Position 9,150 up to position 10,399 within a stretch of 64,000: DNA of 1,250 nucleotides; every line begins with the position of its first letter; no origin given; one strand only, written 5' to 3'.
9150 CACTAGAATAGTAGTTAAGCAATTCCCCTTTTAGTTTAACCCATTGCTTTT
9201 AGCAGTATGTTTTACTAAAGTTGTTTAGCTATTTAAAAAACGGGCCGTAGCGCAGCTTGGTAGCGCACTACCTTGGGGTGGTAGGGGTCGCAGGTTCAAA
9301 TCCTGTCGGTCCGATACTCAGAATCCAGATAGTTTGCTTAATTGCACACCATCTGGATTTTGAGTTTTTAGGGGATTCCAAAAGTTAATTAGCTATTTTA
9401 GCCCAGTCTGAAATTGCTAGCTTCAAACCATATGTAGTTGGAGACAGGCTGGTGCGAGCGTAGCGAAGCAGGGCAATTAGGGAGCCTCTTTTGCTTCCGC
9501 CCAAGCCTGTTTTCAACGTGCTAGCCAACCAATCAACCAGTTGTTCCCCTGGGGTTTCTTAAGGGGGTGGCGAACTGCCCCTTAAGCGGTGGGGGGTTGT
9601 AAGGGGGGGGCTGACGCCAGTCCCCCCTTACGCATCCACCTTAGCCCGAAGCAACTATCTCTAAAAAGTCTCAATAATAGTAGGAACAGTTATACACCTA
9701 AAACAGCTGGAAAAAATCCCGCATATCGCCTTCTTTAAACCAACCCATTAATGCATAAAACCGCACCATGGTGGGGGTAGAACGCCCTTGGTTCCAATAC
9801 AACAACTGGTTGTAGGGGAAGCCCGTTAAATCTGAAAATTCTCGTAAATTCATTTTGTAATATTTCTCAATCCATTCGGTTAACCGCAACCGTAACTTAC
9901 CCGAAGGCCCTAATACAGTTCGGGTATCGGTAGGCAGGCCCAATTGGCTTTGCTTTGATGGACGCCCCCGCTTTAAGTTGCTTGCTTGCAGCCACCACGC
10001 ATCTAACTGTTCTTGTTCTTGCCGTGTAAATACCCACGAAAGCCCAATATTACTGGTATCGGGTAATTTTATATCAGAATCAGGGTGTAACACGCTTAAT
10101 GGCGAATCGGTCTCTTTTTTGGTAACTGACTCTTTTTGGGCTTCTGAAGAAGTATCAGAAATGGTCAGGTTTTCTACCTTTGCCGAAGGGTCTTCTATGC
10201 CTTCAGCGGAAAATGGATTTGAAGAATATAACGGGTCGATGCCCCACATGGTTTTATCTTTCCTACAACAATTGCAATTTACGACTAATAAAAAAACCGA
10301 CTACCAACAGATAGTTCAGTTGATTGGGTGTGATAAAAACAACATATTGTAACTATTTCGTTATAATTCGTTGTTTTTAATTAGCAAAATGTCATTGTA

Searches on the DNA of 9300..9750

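Call 8: search_rna_families(source=window, start=9300, end=9750, threshold=evalue, max_evalue=10, show_alignments=3)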
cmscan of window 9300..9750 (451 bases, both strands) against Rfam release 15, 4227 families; matches with E-value up to 10: 11.
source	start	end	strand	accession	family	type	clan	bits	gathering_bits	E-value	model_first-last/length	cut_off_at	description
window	9316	9391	-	RF02418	Spd-sr07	Gene; sRNA;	-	22.7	55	0.37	1-63/63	no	Streptococcus sRNA Spd-sr07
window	9310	9375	+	RF03743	MIR7696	Gene; miRNA;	-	21.7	83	0.12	1-88/88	no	MIR7696 microRNA precursor family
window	9308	9380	+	RF03332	mir-2237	Gene; miRNA;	-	19.4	70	0.29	1-91/91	no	mir-2237 microRNA precursor family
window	9302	9372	+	RF00655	mir-28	Gene; miRNA;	CL00086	18.3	64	1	1-78/78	no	mir-28 microRNA precursor family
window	9533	9615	-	RF01752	psaA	Cis-reg;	-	17.1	50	0.085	1-197/197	no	psaA RNA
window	9589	9646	+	RF04325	Pestivirus-3UTR-SLIII-scrofae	Gene; sRNA;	CL00151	16.6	85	1.5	1-66/66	no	Pestivirus 3' UTR SLIII P. scrofae Atypical porcine pestivirus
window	9302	9375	-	RF00651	mir-221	Gene; miRNA;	-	16.2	46.6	0.54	1-84/84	no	mir-221 microRNA precursor family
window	9318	9467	-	RF02431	SpF22_sRNA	Gene; sRNA;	-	16.2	55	1.2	1-140/140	no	Streptococcus sRNA SpF22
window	9567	9635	+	RF01811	PtaRNA1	Gene; antitoxin;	-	15.3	47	2.1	1-72/72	no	Plasmid transferred anti-sense RNA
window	9587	9641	-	RF00942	mir-1224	Gene; miRNA;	-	15.3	105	7.7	1-86/86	no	mir-1224 microRNA precursor family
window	9604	9636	+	RF01838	sobemo_FSE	Cis-reg; frameshift_element;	-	13.3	55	5.7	26-63/79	no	sobemovirus ribosomal frameshift elemental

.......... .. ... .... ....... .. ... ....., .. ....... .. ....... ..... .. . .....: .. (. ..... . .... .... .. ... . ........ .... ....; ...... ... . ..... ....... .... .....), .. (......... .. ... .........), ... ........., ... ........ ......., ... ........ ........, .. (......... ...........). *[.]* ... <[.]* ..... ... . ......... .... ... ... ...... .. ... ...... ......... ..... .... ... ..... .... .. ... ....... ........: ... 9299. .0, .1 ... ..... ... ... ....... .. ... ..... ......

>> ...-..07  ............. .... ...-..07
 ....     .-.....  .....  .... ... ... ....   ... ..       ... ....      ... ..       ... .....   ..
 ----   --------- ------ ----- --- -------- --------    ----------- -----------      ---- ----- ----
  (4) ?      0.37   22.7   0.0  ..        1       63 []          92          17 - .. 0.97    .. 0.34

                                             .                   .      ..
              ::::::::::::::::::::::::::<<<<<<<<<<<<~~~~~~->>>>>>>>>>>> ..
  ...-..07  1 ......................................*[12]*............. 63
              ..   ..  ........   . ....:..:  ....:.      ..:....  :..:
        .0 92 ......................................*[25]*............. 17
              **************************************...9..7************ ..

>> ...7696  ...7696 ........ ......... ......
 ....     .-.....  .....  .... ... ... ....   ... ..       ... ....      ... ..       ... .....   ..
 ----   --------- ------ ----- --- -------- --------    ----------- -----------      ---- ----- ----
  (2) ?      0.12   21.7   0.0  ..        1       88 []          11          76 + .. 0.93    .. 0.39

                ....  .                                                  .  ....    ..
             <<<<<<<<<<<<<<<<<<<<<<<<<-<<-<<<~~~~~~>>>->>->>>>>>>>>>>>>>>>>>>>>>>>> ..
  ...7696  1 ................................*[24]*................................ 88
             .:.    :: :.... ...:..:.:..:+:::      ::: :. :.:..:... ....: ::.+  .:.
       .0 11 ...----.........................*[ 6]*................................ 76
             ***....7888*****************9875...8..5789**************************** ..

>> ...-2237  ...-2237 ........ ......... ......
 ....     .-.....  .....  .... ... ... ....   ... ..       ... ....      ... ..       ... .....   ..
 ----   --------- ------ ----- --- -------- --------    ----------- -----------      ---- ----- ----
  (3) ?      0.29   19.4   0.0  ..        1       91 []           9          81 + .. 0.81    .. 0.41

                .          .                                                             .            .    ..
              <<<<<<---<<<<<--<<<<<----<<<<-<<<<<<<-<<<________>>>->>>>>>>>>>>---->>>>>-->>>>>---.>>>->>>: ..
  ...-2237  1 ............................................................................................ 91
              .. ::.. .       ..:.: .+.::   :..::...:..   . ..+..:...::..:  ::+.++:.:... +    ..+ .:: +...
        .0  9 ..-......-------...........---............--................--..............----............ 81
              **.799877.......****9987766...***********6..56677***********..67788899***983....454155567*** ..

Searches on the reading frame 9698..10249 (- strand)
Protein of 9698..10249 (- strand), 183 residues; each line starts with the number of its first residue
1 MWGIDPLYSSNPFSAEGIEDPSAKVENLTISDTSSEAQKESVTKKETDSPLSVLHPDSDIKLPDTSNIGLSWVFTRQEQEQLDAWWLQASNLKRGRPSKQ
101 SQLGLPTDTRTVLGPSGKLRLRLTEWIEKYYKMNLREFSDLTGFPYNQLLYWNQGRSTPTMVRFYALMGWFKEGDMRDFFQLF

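Call 18: search_protein_families(library=pfam, proteins=[window:9698-10249:-])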
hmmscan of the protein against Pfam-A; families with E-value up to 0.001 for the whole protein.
window:9698-10249:- (183 aa): 0 families

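Call 43: find_encoding_contigs(protein=window:9698-10249:-, flank=3000, max_places=6)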
Protein window:9698-10249:- (183 aa): no gene with exactly this product is on record in the collection.
